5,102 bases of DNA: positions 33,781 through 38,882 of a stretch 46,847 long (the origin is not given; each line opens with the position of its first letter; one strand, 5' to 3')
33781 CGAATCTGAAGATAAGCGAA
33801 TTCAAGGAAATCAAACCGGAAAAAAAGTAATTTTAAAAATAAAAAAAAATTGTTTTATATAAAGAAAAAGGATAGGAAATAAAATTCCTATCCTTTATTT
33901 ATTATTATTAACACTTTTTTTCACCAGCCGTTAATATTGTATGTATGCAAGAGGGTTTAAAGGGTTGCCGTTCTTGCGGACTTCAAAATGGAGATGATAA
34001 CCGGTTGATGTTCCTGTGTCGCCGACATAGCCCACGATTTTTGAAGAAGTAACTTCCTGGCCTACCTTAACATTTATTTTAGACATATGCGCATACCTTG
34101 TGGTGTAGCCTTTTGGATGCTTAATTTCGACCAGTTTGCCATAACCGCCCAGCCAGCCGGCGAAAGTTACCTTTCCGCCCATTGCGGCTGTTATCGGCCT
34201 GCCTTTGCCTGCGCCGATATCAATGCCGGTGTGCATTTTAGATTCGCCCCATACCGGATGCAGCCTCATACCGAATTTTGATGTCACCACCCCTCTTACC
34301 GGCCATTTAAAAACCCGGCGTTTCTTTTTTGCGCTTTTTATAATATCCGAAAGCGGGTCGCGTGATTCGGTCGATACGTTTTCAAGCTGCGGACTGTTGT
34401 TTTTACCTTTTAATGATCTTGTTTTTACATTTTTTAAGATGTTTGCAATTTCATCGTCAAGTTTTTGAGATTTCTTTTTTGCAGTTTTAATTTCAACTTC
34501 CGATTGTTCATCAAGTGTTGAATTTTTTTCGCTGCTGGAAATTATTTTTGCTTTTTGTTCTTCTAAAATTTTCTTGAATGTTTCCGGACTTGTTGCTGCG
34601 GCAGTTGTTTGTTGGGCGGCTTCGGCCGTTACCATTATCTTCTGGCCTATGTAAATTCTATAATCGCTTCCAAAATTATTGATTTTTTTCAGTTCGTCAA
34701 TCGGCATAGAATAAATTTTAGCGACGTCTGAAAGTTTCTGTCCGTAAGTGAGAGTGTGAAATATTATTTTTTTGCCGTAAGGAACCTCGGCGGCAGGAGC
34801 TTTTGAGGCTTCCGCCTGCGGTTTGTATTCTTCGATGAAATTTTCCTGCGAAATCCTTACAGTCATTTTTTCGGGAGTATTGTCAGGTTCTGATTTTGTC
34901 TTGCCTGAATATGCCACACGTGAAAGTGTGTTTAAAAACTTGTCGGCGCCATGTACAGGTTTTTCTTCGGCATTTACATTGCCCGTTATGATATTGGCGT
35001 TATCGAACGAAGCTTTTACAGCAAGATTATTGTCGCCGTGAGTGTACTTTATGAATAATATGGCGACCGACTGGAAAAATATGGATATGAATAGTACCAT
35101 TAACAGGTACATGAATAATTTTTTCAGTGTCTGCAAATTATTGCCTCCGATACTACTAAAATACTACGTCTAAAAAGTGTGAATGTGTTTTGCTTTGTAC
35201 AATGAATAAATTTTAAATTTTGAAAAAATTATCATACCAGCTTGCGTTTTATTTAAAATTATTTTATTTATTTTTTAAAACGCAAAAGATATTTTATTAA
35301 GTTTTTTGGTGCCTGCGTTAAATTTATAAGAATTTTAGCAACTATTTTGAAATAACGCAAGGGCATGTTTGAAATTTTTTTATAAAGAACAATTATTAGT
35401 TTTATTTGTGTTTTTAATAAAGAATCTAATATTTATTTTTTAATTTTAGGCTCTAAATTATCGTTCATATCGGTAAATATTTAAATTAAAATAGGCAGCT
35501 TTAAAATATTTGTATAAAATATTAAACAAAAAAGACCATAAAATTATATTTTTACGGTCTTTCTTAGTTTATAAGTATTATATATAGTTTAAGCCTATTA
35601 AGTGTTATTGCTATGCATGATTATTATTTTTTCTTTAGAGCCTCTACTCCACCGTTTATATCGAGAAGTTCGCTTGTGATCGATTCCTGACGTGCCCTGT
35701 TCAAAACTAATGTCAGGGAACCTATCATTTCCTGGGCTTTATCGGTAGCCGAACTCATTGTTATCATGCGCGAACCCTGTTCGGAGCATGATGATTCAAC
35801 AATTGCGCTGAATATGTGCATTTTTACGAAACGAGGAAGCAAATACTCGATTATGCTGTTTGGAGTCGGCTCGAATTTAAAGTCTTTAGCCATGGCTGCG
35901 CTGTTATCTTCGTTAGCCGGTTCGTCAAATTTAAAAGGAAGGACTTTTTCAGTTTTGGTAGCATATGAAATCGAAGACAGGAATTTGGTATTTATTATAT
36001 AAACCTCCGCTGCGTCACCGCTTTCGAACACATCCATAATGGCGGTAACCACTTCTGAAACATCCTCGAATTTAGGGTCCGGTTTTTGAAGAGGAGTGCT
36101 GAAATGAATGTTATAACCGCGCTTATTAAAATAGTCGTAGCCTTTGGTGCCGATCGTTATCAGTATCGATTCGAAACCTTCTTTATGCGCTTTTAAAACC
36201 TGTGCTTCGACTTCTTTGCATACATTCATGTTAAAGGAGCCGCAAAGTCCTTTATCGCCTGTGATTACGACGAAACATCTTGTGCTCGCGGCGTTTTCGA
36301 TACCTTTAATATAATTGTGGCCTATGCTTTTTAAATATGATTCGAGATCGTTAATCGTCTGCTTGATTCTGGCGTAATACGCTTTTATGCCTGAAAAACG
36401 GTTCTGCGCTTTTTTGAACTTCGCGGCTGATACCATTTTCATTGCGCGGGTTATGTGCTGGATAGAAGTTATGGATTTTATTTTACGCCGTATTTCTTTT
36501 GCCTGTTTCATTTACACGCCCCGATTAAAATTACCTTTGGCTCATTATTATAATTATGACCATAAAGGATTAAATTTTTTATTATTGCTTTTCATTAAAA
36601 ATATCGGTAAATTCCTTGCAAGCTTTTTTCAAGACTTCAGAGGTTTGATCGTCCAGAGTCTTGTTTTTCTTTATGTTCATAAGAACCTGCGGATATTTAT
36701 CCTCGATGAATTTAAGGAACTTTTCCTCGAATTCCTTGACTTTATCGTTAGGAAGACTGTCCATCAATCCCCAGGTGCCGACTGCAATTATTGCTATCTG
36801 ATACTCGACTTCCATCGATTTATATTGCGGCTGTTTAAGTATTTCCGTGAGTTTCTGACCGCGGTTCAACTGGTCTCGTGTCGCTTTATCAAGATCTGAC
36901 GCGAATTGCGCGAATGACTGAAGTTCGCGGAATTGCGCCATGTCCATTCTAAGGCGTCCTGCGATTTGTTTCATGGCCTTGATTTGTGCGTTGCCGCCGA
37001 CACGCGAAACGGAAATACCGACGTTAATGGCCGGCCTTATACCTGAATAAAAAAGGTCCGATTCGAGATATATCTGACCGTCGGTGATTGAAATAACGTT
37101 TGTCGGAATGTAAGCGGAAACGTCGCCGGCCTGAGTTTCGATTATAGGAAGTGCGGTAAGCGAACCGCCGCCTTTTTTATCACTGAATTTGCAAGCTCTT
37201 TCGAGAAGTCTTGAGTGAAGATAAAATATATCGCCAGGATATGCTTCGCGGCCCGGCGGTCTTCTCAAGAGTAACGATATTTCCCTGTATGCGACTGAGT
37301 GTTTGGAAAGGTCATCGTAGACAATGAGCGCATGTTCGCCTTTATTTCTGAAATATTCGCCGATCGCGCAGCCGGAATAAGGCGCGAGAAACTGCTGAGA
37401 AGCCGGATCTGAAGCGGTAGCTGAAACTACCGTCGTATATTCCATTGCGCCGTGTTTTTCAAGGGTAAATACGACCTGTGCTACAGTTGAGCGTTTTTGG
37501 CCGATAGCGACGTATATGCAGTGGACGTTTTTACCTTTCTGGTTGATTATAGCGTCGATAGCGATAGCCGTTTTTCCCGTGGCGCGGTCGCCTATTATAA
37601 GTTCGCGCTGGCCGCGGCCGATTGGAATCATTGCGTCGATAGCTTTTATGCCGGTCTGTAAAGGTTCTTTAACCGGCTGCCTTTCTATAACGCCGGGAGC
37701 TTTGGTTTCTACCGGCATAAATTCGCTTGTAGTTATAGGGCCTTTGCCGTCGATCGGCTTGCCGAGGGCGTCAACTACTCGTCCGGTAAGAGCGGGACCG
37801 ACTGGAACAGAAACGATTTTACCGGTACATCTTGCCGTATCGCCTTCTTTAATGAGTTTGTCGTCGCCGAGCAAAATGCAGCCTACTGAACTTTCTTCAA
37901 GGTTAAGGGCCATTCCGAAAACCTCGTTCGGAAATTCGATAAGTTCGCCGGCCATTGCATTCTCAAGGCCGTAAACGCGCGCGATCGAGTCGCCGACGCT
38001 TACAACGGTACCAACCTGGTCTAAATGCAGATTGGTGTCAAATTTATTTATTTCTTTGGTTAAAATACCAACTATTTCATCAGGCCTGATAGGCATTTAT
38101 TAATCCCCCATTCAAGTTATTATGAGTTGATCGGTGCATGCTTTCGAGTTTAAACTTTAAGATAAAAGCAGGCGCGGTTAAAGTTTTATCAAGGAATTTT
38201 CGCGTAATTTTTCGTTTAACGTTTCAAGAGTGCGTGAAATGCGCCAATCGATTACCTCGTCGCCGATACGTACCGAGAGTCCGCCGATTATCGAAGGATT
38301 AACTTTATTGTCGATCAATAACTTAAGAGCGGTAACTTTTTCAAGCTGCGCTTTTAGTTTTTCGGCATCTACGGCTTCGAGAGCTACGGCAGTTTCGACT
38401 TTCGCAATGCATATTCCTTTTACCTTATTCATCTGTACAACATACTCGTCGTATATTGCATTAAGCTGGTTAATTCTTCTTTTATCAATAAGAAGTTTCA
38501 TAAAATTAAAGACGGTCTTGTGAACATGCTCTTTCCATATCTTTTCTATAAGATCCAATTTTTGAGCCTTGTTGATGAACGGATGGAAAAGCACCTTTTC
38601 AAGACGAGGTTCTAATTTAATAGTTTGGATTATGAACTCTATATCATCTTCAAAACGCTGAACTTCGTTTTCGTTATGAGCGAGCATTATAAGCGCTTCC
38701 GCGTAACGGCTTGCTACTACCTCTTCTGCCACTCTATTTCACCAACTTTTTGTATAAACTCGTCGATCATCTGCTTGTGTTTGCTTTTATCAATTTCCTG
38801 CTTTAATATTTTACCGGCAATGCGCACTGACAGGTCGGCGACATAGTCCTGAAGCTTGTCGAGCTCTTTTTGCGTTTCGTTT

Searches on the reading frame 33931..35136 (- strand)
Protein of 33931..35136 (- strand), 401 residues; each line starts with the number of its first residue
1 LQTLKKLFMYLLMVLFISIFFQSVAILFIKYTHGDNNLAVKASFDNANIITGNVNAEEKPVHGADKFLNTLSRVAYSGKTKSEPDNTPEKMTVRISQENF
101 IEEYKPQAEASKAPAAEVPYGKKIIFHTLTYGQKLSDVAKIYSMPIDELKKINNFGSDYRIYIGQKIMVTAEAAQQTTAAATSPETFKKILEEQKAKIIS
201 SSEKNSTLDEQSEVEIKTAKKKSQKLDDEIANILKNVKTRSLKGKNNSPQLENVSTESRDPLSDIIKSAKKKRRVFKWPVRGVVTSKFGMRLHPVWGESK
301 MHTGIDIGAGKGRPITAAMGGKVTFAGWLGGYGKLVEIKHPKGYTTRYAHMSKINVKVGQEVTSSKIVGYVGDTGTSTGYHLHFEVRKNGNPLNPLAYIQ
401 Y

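Call 27: search_protein_families(library=pfam, max_evalue=0.00001, proteins=[window:33931-35136:-])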
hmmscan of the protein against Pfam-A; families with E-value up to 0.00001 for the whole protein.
window:33931-35136:- (401 aa): 2 families
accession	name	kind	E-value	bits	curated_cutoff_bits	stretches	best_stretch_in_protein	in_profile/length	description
PF01551.29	Peptidase_M23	-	1.3e-35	121.9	28.7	1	300-395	1-96/96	Peptidase family M23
PF01476.26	LysM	-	2.9e-06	27.6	20.9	1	127-169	1-42/43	LysM domain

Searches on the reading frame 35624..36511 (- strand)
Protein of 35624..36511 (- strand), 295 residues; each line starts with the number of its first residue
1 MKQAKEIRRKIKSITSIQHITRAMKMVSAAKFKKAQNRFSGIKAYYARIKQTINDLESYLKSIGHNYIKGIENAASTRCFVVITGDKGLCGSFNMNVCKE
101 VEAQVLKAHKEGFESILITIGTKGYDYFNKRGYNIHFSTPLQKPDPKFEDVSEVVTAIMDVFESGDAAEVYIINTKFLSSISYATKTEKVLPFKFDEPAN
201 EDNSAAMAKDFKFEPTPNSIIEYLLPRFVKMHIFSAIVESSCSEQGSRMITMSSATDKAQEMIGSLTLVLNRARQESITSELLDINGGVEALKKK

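Call 27: search_protein_families(library=pfam, max_evalue=0.00001, proteins=[window:35624-36511:-])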
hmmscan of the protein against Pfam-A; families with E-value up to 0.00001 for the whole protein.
window:35624-36511:- (295 aa): 1 family
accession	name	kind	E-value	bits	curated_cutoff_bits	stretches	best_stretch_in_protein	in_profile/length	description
PF00231.24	ATP-synt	-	2.3e-89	300.3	39.9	1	4-292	2-285/285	ATP synthase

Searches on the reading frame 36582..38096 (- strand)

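Call 27: search_protein_families(library=pfam, max_evalue=0.00001, proteins=[window:36582-38096:-])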
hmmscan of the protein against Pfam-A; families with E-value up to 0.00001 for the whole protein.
window:36582-38096:- (504 aa): 3 families
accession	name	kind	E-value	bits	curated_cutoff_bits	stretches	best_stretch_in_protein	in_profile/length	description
PF00006.31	ATP-synt_ab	-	2.9e-84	282.4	29.5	1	149-364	1-213/213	ATP synthase alpha/beta family, nucleotide-binding domain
PF00306.32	ATP-synt_ab_C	-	4.2e-47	160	27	1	371-496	1-126/126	ATP synthase alpha/beta chain, C terminal domain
PF02874.29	ATP-synt_ab_N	-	4.9e-17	62.6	20.9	1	28-92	5-69/69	ATP synthase alpha/beta family, beta-barrel domain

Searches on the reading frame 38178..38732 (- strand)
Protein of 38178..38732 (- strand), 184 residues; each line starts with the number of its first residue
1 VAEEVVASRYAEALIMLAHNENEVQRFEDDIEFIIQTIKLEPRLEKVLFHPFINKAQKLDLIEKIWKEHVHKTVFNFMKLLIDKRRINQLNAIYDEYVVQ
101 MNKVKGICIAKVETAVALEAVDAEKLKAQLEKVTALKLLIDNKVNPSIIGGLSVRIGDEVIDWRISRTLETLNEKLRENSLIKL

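Call 27: search_protein_families(library=pfam, max_evalue=0.00001, proteins=[window:38178-38732:-])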
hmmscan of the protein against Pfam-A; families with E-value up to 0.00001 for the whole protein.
window:38178-38732:- (184 aa): 1 family
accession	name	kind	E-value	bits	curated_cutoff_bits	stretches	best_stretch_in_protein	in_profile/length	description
PF00213.23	OSCP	-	3e-45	154.8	22.3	1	6-176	1-172/172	ATP synthase delta (OSCP) subunit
